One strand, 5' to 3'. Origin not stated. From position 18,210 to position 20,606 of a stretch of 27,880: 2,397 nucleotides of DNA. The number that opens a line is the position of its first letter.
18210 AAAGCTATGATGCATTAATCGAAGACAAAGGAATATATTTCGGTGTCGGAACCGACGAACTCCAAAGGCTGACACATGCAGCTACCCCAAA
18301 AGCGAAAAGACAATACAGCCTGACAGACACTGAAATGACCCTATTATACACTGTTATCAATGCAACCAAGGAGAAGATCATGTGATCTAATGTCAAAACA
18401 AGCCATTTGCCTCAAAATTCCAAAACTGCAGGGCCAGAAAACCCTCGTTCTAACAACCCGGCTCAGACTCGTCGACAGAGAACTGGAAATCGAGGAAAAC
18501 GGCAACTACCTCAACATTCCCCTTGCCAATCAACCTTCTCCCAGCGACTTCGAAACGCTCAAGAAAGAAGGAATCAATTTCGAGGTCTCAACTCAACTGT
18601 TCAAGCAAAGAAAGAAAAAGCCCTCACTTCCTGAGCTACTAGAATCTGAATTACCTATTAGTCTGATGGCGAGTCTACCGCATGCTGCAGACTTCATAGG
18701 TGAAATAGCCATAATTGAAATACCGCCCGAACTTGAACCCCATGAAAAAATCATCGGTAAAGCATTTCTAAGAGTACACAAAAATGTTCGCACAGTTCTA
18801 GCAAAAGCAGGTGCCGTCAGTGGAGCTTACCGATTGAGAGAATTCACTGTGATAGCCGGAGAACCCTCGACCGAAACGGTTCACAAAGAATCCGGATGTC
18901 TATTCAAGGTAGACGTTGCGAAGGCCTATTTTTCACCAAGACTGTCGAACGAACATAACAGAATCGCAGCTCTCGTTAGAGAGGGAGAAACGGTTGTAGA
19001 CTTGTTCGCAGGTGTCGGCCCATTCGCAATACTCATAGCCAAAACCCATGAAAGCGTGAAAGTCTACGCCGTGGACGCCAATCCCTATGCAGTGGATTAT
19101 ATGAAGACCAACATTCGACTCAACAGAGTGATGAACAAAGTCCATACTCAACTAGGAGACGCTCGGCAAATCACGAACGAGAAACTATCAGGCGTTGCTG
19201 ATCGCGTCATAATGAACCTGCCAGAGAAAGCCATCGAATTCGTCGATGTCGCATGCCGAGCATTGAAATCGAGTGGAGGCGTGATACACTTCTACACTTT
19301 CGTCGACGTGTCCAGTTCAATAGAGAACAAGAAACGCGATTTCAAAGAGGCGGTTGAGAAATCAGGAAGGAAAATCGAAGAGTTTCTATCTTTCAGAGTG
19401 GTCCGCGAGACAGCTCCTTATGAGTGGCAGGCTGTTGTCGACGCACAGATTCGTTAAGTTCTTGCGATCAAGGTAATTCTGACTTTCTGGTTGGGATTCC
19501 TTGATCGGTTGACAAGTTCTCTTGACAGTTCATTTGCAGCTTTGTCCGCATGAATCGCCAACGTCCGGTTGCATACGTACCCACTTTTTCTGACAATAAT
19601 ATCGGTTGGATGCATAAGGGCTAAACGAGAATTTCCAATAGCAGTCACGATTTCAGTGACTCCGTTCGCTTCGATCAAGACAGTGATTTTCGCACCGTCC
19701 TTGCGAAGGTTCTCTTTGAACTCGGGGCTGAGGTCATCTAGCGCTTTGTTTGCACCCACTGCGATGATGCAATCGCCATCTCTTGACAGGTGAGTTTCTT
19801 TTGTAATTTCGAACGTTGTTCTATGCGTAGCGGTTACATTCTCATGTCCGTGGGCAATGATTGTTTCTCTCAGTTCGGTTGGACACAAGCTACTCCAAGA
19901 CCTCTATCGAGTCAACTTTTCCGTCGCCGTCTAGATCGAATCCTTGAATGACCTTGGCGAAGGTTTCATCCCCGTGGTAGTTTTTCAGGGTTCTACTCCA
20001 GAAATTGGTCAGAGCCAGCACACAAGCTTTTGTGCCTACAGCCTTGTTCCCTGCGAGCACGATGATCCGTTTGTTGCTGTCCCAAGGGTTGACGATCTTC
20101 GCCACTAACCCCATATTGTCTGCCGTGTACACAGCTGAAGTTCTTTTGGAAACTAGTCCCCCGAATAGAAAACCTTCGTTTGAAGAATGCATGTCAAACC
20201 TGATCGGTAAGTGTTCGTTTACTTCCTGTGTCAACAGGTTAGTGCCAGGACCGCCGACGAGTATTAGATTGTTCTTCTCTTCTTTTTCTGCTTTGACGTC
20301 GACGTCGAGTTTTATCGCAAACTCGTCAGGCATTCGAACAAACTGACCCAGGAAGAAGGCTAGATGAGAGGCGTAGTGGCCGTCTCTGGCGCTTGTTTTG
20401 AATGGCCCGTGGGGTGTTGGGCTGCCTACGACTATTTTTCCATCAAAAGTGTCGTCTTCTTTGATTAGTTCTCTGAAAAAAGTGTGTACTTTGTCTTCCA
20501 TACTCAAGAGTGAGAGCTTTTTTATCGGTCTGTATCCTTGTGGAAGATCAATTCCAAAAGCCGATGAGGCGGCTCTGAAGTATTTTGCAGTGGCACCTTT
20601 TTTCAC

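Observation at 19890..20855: HTH regulator ending in a canonical EF-hand-type Ca2+ loop, divergent from glmS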

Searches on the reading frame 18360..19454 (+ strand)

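Call 4: search_protein_families(library=pfam, proteins=[window:18360-19454:+], max_evalue=1)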
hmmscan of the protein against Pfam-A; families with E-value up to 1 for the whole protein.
window:18360-19454:+ (365 aa): 18 families
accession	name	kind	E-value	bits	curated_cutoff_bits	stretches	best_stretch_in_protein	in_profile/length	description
PF02475.24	TRM5-TYW2_MTfase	-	1.6e-52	178.2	28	1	173-338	1-162/164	TRM5/TYW2 methyltransferase domain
PF25133.1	TYW2_N_2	-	2.4e-20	72.8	27.7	1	92-169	3-78/79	TYW2 N-terminal domain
PF06325.19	PrmA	-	1e-08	35.5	22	1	203-332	156-273/296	Ribosomal protein L11 methyltransferase (PrmA)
PF05175.20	MTS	-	1.4e-08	35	23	1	208-288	31-107/170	Methyltransferase small domain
PF13847.12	Methyltransf_31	-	2.8e-07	30.8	27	1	208-309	3-108/145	Methyltransferase domain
PF09445.16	Methyltransf_15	-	1.9e-06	28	22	1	210-297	2-89/165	RNA cap guanine-N2 methyltransferase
PF02005.22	TRM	-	7e-06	25.9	27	1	211-306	52-147/376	N2,N2-dimethylguanosine tRNA methyltransferase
PF13649.12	Methyltransf_25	-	1.6e-05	26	27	1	212-306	1-97/97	Methyltransferase domain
PF18093.7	Trm5_N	-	3e-05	24.2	22.7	1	17-59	1-43/47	tRNA methyltransferase 5 N-terminal domain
PF12847.13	Methyltransf_18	-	0.00038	20.9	27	1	200-275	6-81/151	Methyltransferase domain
PF10294.15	Methyltransf_16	-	0.00051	20.3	21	1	190-264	31-103/174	Lysine methyltransferase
PF01189.24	Methyltr_RsmB-F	-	0.00094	19.3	27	1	207-289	7-89/199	16S rRNA methyltransferase RsmB/F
PF03602.21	Cons_hypoth95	-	0.0012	19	24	1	207-304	40-138/182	Conserved hypothetical protein 95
PF01728.25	FtsJ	-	0.0016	18.8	24.1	1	205-273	18-105/181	FtsJ-like methyltransferase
PF01170.24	UPF0020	-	0.0072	16.5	22.3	1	227-288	71-130/197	RMKL-like, methyltransferase domain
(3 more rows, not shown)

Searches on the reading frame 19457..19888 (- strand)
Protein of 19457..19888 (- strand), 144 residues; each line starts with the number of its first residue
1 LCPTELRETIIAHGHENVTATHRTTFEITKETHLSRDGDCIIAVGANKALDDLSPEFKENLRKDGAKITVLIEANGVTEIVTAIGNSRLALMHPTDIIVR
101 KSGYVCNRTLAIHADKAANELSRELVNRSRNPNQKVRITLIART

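Call 4: search_protein_families(library=pfam, proteins=[window:19457-19888:-], max_evalue=1)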
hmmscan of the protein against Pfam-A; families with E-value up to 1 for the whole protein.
window:19457-19888:- (144 aa): 1 family
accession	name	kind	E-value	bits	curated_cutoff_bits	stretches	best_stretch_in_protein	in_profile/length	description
PF04027.18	DUF371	-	1.8e-49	167.5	25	1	10-141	1-131/133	Domain of unknown function (DUF371)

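Call 5: search_protein_families(library=ncbifam, proteins=[window:19457-19888:-], max_evalue=1)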
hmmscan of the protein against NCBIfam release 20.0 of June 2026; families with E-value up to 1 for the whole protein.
window:19457-19888:- (144 aa): 2 families
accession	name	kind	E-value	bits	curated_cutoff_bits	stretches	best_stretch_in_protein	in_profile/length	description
NF008416.0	PRK11242.1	equivalog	0.043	13.1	277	1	61-107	209-255/300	transcriptional regulator CynR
NF000476.1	myrA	exception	0.053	13.1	625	1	39-89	167-217/295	23S rRNA (guanine(748)-N(1))-methyltransferase MyrA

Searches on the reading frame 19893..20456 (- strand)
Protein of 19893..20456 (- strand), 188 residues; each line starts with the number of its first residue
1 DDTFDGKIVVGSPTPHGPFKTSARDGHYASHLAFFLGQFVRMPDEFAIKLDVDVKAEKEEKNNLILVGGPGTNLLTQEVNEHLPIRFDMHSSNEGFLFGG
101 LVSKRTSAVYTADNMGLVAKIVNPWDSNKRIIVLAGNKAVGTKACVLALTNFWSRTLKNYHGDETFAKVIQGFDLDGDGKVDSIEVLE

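Call 42: search_solved_structures(query=window:19893-20456:-, max_evalue=10, show_alignments=3)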
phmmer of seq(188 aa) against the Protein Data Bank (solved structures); distinct sequences matched with E-value up to 10: 98 (the best 60 are shown).
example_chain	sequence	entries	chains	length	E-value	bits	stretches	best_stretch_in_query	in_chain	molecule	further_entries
7pds_A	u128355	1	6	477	0.0094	19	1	114-172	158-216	Similar to D. nodosus vapE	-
2ych_A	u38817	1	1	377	0.099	15.7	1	46-127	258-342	COMPETENCE PROTEIN PILM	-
3f85_A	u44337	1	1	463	0.14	15.2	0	98-143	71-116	homo trimeric fusion of CFA/I fimbrial subunits B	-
9fsa_A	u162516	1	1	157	0.38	13.8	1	49-91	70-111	S-layer protein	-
2doq_A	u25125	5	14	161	0.47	13.5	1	154-185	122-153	Cell division control protein 31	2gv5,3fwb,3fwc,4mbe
7l8v_A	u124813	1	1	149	0.54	13.3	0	108-186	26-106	Calmodulin-1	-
6plm_C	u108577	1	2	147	0.58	13.2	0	152-186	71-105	Calmodulin-2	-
3f84_A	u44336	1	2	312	0.8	12.8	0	97-143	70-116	CFA/I fimbrial subunit B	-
5jth_A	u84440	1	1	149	1.2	12.2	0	149-186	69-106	Calmodulin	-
9el6_C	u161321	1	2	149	1.2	12.1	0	152-186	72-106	Calmodulin-1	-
2k7c_A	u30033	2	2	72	1.3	12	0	157-185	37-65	Calcium-binding protein 1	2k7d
1y6w_A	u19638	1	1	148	1.4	12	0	152-186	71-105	Calmodulin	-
6u3d_A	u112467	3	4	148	1.4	12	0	151-186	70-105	Calmodulin-1 | Calmodulin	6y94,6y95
6xy3_AAA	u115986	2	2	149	1.5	11.9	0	151-186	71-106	Calmodulin-1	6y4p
9kui_C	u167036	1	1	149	1.7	11.7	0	152-186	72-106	Calmodulin-1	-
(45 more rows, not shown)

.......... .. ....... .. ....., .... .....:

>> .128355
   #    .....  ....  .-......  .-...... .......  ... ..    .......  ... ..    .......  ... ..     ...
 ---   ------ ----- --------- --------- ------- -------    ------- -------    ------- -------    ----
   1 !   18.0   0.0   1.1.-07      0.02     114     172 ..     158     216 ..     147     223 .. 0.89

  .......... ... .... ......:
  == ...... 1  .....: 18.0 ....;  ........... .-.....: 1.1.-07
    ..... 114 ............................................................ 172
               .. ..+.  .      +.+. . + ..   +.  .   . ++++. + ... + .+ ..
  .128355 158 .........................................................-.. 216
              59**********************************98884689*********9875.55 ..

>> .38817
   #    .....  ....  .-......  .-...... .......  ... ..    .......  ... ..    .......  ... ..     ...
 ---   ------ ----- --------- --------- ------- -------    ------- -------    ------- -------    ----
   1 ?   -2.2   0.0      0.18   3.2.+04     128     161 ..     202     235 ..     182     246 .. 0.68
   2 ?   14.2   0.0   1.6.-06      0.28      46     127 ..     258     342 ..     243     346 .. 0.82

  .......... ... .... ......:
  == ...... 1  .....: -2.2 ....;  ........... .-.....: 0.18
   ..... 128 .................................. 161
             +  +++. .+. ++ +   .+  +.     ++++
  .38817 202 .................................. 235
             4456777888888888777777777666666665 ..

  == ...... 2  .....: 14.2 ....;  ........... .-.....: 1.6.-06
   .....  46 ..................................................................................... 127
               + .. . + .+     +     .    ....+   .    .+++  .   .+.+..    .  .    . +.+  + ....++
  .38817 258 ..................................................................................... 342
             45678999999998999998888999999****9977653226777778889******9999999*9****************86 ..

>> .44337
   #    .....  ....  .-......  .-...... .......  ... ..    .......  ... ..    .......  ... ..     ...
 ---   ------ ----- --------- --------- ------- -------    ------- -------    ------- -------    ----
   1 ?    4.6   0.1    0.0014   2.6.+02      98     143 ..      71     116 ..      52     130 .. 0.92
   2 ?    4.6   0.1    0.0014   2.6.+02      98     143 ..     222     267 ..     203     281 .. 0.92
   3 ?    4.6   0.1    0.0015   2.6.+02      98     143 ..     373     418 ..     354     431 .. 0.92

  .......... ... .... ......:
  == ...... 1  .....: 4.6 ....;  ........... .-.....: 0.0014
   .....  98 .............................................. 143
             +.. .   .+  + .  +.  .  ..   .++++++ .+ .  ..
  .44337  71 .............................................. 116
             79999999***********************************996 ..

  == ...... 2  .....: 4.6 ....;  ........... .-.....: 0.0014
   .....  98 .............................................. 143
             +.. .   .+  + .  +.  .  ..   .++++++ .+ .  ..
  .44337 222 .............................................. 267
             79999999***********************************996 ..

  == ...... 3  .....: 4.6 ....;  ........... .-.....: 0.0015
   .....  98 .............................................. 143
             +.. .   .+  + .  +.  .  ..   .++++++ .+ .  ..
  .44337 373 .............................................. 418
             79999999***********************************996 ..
